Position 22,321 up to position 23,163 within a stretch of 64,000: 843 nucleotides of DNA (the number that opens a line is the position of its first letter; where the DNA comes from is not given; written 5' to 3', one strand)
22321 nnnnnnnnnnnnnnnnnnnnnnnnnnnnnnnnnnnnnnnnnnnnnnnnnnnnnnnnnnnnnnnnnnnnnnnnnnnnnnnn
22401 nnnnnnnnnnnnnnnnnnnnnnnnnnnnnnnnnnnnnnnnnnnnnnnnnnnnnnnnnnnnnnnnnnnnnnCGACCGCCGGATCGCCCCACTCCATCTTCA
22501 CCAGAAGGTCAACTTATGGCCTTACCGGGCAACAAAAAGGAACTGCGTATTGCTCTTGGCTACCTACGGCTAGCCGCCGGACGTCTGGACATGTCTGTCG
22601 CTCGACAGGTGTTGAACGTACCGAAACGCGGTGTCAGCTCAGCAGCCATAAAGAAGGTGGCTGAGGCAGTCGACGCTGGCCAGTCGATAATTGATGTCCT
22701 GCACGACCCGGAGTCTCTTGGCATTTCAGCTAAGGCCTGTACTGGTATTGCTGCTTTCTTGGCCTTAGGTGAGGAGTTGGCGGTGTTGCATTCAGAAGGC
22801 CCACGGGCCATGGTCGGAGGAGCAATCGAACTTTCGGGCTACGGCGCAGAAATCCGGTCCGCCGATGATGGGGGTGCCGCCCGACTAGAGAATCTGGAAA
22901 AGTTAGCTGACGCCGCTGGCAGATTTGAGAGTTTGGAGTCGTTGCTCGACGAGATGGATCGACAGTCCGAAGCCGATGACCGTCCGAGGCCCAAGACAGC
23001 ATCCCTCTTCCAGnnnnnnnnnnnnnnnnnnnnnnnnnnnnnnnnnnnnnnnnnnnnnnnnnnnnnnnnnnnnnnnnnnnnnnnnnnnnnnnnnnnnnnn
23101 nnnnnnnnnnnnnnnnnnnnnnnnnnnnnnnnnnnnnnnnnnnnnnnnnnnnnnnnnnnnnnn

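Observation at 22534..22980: Topoisomerase I carries an in-frame insert resembling the 2B subdomain of UvrD/PcrA/Rep helicases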

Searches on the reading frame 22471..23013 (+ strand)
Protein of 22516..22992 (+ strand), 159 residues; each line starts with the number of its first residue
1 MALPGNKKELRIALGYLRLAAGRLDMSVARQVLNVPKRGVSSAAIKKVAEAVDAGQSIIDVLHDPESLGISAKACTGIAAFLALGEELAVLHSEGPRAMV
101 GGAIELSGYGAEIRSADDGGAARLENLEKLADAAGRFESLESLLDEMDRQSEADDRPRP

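Call 9: find_encoding_contigs(protein=P0006, flank=6000, max_places=3)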
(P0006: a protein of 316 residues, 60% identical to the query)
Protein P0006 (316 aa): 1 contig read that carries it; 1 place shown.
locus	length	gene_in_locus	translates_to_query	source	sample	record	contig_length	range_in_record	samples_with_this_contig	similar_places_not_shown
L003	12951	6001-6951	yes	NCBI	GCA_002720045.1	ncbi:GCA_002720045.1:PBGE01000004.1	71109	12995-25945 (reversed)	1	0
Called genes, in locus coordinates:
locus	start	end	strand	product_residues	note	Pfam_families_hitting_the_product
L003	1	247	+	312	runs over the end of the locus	PF00140:Sigma70_r1_2, PF04542:Sigma70_r2, PF04539:Sigma70_r3, PF04545:Sigma70_r4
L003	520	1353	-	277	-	-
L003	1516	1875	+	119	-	PF01740:STAS, PF13466:STAS_2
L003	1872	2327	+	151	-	PF13581:HATPase_c_2, PF02518:HATPase_c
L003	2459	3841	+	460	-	-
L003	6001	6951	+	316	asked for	PF13368:Toprim_C_rpt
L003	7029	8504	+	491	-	PF05977:MFS_3, PF07690:MFS_1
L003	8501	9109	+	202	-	PF13521:AAA_28 (weak), PF02223:Thymidylate_kin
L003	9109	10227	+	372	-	PF13177:DNA_pol3_delta2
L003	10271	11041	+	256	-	PF23169:HalD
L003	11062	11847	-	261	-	PF00106:adh_short, PF08659:KR (weak), PF13561:adh_short_C2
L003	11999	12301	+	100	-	-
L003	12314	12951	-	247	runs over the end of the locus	PF01411:tRNA-synt_2c, PF07973:tRNA_SAD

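Call 10: find_encoding_contigs(protein=P0003, flank=6000, max_places=3)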
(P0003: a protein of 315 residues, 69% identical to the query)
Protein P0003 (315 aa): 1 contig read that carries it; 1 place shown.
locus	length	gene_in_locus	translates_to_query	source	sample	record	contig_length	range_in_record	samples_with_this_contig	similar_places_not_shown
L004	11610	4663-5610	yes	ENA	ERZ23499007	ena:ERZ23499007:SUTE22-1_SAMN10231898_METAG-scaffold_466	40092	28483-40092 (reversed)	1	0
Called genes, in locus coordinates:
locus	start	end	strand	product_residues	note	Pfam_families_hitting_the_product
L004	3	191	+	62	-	?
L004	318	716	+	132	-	PF01740:STAS, PF13466:STAS_2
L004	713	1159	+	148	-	PF13581:HATPase_c_2, PF02518:HATPase_c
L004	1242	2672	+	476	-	PF06965:Na_H_antiport_1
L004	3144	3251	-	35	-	-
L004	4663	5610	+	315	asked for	PF13368:Toprim_C_rpt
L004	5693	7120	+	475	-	PF05977:MFS_3, PF07690:MFS_1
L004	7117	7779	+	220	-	PF02223:Thymidylate_kin, PF13521:AAA_28 (faint)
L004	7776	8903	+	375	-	PF13177:DNA_pol3_delta2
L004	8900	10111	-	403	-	PF01979:Amidohydro_1, PF07969:Amidohydro_3 (weak)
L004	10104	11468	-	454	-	PF01979:Amidohydro_1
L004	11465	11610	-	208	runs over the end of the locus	PF01327:Pep_deformylase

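Call 22: search_protein_representatives(protein=window:22516-22992:+)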
Query: 159 residues. Proteins with E-value up to 0.001 (for the whole library): 527; up to 1e-10: 20; up to 1e-30: 1. The best 150 are listed.
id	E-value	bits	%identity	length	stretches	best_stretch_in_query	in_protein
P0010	2.1e-32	128.7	51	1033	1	1-159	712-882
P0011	3.5e-25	105.3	57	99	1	1-97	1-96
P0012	3.3e-22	95.6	38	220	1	1-157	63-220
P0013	4.1e-13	66.2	36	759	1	7-155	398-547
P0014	7.0e-13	65.4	38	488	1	7-155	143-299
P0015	7.9e-13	65.2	31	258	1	7-159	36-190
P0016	8.1e-13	65.2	32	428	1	7-155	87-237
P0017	1.0e-12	64.9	32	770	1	7-154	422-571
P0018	2.3e-12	63.7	36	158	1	6-138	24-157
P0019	2.3e-12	63.7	35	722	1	7-155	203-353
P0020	1.1e-11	61.6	39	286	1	7-139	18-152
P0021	1.2e-11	61.4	36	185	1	7-116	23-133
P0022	1.3e-11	61.3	35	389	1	7-157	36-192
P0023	2.2e-11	60.5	33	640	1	8-154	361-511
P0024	2.4e-11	60.4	33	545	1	7-154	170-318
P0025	2.4e-11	60.4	29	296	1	7-155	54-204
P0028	8.4e-11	58.7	33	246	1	7-157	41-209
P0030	1.2e-10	58.1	38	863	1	7-130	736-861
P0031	1.6e-10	57.8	32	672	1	7-152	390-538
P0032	1.8e-10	57.6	32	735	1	7-157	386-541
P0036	3.4e-10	56.7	31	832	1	6-155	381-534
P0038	4.0e-10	56.5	33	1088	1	7-147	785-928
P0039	4.7e-10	56.2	43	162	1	65-159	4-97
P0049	3.6e-09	53.4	36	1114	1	6-146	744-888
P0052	6.0e-09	52.6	28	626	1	3-159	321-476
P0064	2.0e-08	50.9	27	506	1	2-159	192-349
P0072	4.3e-08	49.9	34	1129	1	7-146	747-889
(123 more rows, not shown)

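Call 23: search_protein_families(library=pfam, proteins=[P0010, P0012, P0013, P0030, P0038, P0049, P0072, P0017, P0014, P0019], max_evalue=0.001)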
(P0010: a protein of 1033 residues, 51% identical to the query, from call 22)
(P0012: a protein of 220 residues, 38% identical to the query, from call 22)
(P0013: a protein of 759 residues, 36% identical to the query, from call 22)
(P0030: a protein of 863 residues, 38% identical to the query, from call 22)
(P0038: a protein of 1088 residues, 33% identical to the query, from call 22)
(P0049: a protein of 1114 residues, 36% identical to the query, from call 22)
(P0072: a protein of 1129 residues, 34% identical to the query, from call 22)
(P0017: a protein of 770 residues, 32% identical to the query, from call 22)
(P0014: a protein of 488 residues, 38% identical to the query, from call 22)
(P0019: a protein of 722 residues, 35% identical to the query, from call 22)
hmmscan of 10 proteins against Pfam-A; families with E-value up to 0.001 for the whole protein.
P0010 (1033 aa): 3 families
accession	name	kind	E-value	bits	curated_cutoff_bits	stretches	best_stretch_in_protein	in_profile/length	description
PF01131.25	Topoisom_bac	-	1.8e-108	363.7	35.1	1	141-583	2-410/411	DNA topoisomerase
PF13368.11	Toprim_C_rpt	-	4.2e-54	180.7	22.3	4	980-1029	2-51/57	Topoisomerase C-terminal repeat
PF01751.28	Toprim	-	3.4e-20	72.5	23.1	1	5-125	2-95/96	Toprim domain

P0012 (220 aa): 2 families
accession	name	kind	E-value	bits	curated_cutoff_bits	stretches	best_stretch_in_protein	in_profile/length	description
PF13368.11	Toprim_C_rpt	-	1.3e-05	25.5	22.3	1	26-48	1-23/57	Topoisomerase C-terminal repeat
PF13361.12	UvrD_C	-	0.00045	20.2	25.6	0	68-112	108-152/350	UvrD-like helicase C-terminal domain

P0013 (759 aa): 7 families
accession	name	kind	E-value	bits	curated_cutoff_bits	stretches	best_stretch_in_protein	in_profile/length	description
PF00580.27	UvrD-helicase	-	7.1e-87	292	23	1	21-284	1-271/271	UvrD/REP helicase N-terminal domain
PF13361.12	UvrD_C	-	1.9e-65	222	25.6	2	289-440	1-151/350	UvrD-like helicase C-terminal domain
PF13245.12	AAA_19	-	2.6e-22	79.9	25.1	1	25-269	1-134/134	AAA domain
PF21196.3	PcrA_UvrD_tudor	-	1.9e-14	53.6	23.9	1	711-757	1-47/48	PcrA/UvrD tudor domain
PF13538.12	UvrD_C_2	-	2.7e-07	30.8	27.4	1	557-615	2-51/52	UvrD-like helicase C-terminal domain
PF13604.12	AAA_30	-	4.4e-07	30.3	27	0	21-84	2-65/191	AAA domain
PF01443.25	Viral_helicase1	-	7.6e-06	26.3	21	0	537-615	160-226/228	Viral superfamily 1 RNA helicase core domain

P0030 (863 aa): 5 families
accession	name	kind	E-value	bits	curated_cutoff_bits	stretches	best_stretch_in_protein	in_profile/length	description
PF00580.27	UvrD-helicase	-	5.9e-84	282.4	23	1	9-252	1-251/271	UvrD/REP helicase N-terminal domain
PF13361.12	UvrD_C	-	2.4e-41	142.8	25.6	1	628-791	1-164/350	UvrD-like helicase C-terminal domain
PF13245.12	AAA_19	-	3.1e-23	82.8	25.1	1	13-255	1-132/134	AAA domain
PF13604.12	AAA_30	-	1.4e-06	28.6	27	0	9-74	2-67/191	AAA domain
PF14890.11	Intein_splicing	-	2.3e-05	24.7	35.8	1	566-602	119-155/155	Intein splicing domain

P0038 (1088 aa): 1 family
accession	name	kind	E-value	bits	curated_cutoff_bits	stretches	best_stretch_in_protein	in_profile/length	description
PF13361.12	UvrD_C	-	6.7e-10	39.3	25.6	1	776-828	100-152/350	UvrD-like helicase C-terminal domain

P0049 (1114 aa): 9 families
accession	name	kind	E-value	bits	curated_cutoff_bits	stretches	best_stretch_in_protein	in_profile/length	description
PF00580.27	UvrD-helicase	-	4e-79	266.5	23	1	17-259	1-251/271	UvrD/REP helicase N-terminal domain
PF13361.12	UvrD_C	-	2.5e-69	234.8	25.6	2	636-786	1-150/350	UvrD-like helicase C-terminal domain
PF13245.12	AAA_19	-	1.2e-22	81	25.1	1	27-263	9-133/134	AAA domain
PF21196.3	PcrA_UvrD_tudor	-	9.7e-13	48.2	23.9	1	1066-1113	1-48/48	PcrA/UvrD tudor domain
PF13538.12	UvrD_C_2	-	1.5e-09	38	27.4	1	907-966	2-52/52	UvrD-like helicase C-terminal domain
PF13604.12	AAA_30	-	5.9e-07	29.9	27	1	17-81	2-67/191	AAA domain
PF01443.25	Viral_helicase1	-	1.2e-05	25.7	21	0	907-965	177-226/228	Viral superfamily 1 RNA helicase core domain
PF13403.11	Hint_2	-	2.7e-05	25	28.4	1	259-286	2-29/147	Hint domain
PF14890.11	Intein_splicing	-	0.00071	19.8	35.8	0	510-610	100-155/155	Intein splicing domain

P0072 (1129 aa): 8 families
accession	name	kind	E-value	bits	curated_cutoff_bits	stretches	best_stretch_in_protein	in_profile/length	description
PF00580.27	UvrD-helicase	-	3.7e-79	266.7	23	1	76-318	1-251/271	UvrD/REP helicase N-terminal domain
PF13361.12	UvrD_C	-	1.2e-59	203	25.6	2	639-796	1-158/350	UvrD-like helicase C-terminal domain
PF13245.12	AAA_19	-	4e-24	85.8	25.1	1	80-322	1-133/134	AAA domain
PF13538.12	UvrD_C_2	-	1.7e-09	37.8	27.4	1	931-987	4-51/52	UvrD-like helicase C-terminal domain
PF13604.12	AAA_30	-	1.3e-06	28.8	27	1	76-140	2-67/191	AAA domain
PF01443.25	Viral_helicase1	-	0.00058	20.2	21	0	928-986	176-225/228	Viral superfamily 1 RNA helicase core domain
PF13087.12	AAA_12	-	0.00073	19.6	27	0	926-986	136-189/195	AAA domain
PF14890.11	Intein_splicing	-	0.00083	19.6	35.8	0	422-613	95-155/155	Intein splicing domain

P0017 (770 aa): 7 families
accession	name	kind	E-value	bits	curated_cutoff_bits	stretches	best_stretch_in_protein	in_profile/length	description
PF13361.12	UvrD_C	-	5e-74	250.3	25.6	2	314-480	2-167/350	UvrD-like helicase C-terminal domain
PF00580.27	UvrD-helicase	-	6.6e-27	95.3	23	1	1-66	186-251/271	UvrD/REP helicase N-terminal domain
PF21196.3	PcrA_UvrD_tudor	-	8.4e-13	48.4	23.9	1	722-769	1-48/48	PcrA/UvrD tudor domain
PF13538.12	UvrD_C_2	-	3.7e-10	40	27.4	1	580-638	2-51/52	UvrD-like helicase C-terminal domain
PF14890.11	Intein_splicing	-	2.4e-06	27.9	35.8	1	254-287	122-155/155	Intein splicing domain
PF13403.11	Hint_2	-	1.2e-05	26.1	28.4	1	66-138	2-78/147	Hint domain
PF13245.12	AAA_19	-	0.00013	22.6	25.1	1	26-69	89-132/134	AAA domain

P0014 (488 aa): 3 families
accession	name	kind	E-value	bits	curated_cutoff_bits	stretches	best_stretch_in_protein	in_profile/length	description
PF13361.12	UvrD_C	-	5.1e-52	177.9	25.6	1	34-367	1-347/350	UvrD-like helicase C-terminal domain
PF21196.3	PcrA_UvrD_tudor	-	4.4e-11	42.9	23.9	1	449-487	2-40/48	PcrA/UvrD tudor domain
PF13538.12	UvrD_C_2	-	3.1e-05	24.2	27.4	1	332-366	18-52/52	UvrD-like helicase C-terminal domain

P0019 (722 aa): 4 families
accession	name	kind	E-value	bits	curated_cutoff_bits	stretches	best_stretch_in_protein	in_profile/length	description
PF13361.12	UvrD_C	-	3e-74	251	25.6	1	94-421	1-347/350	UvrD-like helicase C-terminal domain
PF13538.12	UvrD_C_2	-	4.1e-10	39.8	27.4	1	361-419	2-51/52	UvrD-like helicase C-terminal domain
PF00501.34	AMP-binding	-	2.2e-07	30.5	29.9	1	629-681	46-99/384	AMP-binding enzyme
PF14890.11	Intein_splicing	-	1.1e-05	25.7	35.8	1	35-68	122-155/155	Intein splicing domain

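Call 50: list_cluster_members(proteins=[P0013, P0017, P0019, P0023, P0031, P0032, P0036, P0014, P0038, P0160])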
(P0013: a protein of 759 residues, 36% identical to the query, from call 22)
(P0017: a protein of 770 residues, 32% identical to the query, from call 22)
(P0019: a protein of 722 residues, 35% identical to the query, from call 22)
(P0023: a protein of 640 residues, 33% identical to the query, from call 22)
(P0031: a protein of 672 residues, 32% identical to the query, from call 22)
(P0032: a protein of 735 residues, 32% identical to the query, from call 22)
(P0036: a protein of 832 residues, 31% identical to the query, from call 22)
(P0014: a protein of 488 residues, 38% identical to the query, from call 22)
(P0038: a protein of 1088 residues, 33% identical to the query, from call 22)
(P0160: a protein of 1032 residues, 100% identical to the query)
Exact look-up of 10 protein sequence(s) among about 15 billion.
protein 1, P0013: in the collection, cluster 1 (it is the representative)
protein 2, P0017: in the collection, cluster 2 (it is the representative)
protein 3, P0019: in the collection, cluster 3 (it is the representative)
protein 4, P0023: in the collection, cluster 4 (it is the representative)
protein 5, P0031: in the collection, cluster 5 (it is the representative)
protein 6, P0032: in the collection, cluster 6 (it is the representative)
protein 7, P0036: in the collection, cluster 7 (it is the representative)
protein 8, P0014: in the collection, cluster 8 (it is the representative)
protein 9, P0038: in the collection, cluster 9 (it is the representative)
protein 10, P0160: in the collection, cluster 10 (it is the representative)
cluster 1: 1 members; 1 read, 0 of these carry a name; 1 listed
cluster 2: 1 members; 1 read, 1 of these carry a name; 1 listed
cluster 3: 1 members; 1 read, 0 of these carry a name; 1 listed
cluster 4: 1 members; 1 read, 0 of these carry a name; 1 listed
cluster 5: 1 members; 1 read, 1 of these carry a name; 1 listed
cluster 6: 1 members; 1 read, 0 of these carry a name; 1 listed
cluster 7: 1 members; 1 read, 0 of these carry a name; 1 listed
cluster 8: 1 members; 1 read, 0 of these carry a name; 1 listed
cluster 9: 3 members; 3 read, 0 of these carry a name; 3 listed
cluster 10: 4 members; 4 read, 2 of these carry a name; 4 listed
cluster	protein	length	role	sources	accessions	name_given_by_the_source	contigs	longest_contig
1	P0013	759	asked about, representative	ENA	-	-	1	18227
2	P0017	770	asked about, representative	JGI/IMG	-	DNA helicase-2/ATP-dependent DNA helicase PcrA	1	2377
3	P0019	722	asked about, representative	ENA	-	-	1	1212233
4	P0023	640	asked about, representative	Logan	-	-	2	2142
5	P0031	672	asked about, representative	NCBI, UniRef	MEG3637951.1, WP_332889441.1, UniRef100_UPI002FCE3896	ATP-dependent helicase [Magnetococcus sp. PR-3] | ATP-dependent helicase n=1 Tax=Magnetococcus sp. PR-3 TaxID=3120355 RepID=UPI002FCE3896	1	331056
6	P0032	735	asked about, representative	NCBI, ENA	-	-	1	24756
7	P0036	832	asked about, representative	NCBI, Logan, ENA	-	-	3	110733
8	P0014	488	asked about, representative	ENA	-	-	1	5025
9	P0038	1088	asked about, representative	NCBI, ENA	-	-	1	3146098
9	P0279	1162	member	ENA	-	-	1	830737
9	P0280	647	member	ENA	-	-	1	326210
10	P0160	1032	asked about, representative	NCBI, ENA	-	-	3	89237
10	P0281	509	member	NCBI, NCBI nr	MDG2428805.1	MAG: type I DNA topoisomerase, partial [Acidimicrobiales bacterium] | type I DNA topoisomerase [Acidimicrobiales bacterium]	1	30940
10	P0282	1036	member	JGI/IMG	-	DNA topoisomerase-1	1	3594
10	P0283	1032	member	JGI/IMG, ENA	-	-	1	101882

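Call 51: find_encoding_contigs(protein=P0013, flank=8000, max_places=2)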
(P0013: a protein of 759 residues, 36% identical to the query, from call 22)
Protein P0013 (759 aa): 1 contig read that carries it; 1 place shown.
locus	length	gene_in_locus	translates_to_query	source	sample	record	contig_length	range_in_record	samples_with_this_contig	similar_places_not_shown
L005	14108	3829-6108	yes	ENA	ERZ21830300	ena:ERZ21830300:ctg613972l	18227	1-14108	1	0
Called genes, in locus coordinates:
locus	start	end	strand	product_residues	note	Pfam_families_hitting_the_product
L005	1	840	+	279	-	?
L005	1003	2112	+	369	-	PF00478:IMPDH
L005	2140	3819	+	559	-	PF00117:GATase, PF07722:Peptidase_C26, PF02540:NAD_synthase (faint), PF00958:GMP_synt_C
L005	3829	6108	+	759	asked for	PF00580:UvrD-helicase, PF13604:AAA_30 (faint), PF01443:Viral_helicase1 (faint), PF13245:AAA_19, PF13361:UvrD_C, PF13538:UvrD_C_2 (weak), PF21196:PcrA_UvrD_tudor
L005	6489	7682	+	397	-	PF08442:ATP-grasp_2, PF13549:ATP-grasp_5, PF24948:Citrate_synth_N, PF00549:Ligase_CoA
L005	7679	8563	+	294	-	PF02629:CoA_binding, PF00549:Ligase_CoA, PF13607:Succ_CoA_lig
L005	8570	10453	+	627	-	PF02142:MGS, PF01808:AICARFT_IMPCHas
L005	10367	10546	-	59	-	-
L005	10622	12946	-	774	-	PF13183:Fer4_8 (faint), PF13534:Fer4_17 (faint), PF12838:Fer4_7 (faint), PF00037:Fer4 (faint), PF12797:Fer4_2 (weak), PF13187:Fer4_9 (weak), PF13237:Fer4_10 (weak), PF02754:CCG, +1 more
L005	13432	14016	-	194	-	PF02661:Fic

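Call 66: find_encoding_contigs(protein=P0038, flank=5000, max_places=3)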
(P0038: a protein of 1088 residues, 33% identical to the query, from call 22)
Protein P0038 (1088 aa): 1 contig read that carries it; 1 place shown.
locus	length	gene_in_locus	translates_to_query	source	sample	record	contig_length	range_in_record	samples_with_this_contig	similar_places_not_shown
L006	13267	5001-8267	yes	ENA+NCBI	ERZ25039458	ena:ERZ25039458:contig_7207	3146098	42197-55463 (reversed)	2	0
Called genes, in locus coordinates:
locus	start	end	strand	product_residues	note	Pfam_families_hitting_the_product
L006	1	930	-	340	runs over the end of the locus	PF00535:Glycos_transf_2, PF13641:Glyco_tranf_2_3, PF13632:Glyco_trans_2_3 (faint)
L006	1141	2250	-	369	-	PF20706:GT4-conflict, PF13439:Glyco_transf_4, PF13477:Glyco_trans_4_2 (faint), PF13579:Glyco_trans_4_4, PF00534:Glycos_transf_1, PF13692:Glyco_trans_1_4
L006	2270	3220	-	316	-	PF01522:Polysacc_deac_1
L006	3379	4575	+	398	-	PF13439:Glyco_transf_4, PF13579:Glyco_trans_4_4, PF00534:Glycos_transf_1, PF13692:Glyco_trans_1_4, PF13524:Glyco_trans_1_2 (weak)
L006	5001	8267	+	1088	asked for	PF13361:UvrD_C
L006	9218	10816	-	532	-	PF05199:GMC_oxred_C (weak)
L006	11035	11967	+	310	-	PF00535:Glycos_transf_2, PF13641:Glyco_tranf_2_3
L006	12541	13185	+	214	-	PF04307:YdjM (faint)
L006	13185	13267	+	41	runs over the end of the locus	-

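Call 76: search_protein_families(library=pfam, proteins=[P0052, P0064, P0011, P0015, P0025, P0028, P0022, P0039], max_evalue=0.001)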
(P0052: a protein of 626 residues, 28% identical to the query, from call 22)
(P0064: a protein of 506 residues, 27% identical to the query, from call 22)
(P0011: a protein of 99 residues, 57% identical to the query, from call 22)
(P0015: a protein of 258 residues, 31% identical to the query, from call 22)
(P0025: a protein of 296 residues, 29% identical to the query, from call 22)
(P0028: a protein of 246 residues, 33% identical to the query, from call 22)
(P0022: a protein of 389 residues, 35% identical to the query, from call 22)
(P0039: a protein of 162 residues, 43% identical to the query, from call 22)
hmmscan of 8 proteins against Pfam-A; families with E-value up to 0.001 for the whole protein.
P0052 (626 aa): 3 families
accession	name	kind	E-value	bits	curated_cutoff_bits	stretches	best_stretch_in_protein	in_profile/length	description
PF13368.11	Toprim_C_rpt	-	1.8e-54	181.9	22.3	3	574-624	1-51/57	Topoisomerase C-terminal repeat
PF01131.25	Topoisom_bac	-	1.6e-46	159.6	35.1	1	1-190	240-410/411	DNA topoisomerase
PF13361.12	UvrD_C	-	0.00019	21.4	25.6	1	328-429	112-189/350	UvrD-like helicase C-terminal domain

P0064 (506 aa): 2 families
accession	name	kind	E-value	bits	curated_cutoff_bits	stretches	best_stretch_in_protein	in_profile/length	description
PF13368.11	Toprim_C_rpt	-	3.7e-44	148.9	22.3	3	381-435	3-57/57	Topoisomerase C-terminal repeat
PF13361.12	UvrD_C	-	1.5e-05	25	25.6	1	201-329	113-253/350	UvrD-like helicase C-terminal domain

P0011 (99 aa): 0 families

P0015 (258 aa): 2 families
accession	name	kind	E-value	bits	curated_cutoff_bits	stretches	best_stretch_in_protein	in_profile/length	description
PF13361.12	UvrD_C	-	6e-50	171.1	25.6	1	1-258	74-345/350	UvrD-like helicase C-terminal domain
PF13538.12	UvrD_C_2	-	2e-09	37.6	27.4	1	198-258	2-51/52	UvrD-like helicase C-terminal domain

P0025 (296 aa): 2 families
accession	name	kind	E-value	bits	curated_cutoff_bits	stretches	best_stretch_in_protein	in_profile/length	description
PF13361.12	UvrD_C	-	5e-37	128.5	25.6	1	16-236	71-312/350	UvrD-like helicase C-terminal domain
PF13538.12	UvrD_C_2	-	0.00063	20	27.4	0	211-231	2-22/52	UvrD-like helicase C-terminal domain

P0028 (246 aa): 1 family
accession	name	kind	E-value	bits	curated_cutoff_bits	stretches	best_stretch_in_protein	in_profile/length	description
PF13361.12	UvrD_C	-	2e-25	90.4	25.6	1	4-97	72-165/350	UvrD-like helicase C-terminal domain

P0022 (389 aa): 2 families
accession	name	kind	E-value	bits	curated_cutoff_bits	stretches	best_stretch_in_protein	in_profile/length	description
PF13361.12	UvrD_C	-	1.2e-39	137.2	25.6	2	1-80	74-153/350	UvrD-like helicase C-terminal domain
PF13538.12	UvrD_C_2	-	0.00049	20.3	27.4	1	201-223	3-25/52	UvrD-like helicase C-terminal domain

P0039 (162 aa): 0 families
